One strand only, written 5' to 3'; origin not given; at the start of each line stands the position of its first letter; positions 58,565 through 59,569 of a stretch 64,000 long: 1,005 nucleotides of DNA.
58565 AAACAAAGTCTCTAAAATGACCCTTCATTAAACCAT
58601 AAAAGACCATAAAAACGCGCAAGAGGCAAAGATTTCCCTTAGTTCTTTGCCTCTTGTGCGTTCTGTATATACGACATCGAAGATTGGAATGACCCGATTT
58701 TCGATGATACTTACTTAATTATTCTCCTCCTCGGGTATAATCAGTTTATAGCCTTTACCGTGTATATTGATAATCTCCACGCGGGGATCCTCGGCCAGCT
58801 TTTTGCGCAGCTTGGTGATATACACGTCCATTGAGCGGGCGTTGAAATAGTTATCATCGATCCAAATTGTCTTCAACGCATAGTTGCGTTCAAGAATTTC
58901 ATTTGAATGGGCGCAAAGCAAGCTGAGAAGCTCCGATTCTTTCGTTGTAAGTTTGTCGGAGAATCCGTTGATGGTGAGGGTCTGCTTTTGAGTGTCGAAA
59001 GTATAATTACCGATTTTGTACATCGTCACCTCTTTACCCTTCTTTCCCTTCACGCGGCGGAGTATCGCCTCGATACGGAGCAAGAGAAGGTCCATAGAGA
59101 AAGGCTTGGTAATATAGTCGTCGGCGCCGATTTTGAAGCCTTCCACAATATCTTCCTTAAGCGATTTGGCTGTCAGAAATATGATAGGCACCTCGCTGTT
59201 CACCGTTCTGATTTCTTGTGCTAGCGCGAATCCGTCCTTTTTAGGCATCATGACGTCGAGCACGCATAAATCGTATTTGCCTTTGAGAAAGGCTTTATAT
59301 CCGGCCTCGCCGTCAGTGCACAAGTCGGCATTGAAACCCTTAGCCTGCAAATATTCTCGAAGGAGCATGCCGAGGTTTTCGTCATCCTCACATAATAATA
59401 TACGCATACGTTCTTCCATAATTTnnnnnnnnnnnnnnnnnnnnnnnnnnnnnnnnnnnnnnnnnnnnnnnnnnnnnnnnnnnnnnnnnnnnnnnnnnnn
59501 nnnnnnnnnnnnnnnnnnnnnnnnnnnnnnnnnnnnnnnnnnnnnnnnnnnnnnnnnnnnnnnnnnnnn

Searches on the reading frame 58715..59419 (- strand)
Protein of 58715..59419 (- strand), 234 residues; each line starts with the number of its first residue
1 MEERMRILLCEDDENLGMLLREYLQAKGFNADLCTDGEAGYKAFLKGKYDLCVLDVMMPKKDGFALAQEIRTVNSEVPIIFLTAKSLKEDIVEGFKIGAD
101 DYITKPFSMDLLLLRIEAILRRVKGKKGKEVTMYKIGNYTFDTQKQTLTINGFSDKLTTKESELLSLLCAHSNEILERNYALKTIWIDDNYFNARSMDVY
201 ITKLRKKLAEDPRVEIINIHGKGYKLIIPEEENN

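Call 82: search_protein_families(library=pfam, proteins=[window:58715-59419:-], max_evalue=0.0001)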
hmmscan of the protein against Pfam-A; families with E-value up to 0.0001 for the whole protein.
window:58715-59419:- (234 aa): 2 families
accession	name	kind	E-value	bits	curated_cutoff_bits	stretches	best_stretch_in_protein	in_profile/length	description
PF00072.30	Response_reg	-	5.3e-28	97.8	30.2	1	7-116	1-110/111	Response regulator receiver domain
PF00486.34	Trans_reg_C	-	1.1e-17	64.3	26.2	1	156-226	5-77/77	Transcriptional regulatory protein, C terminal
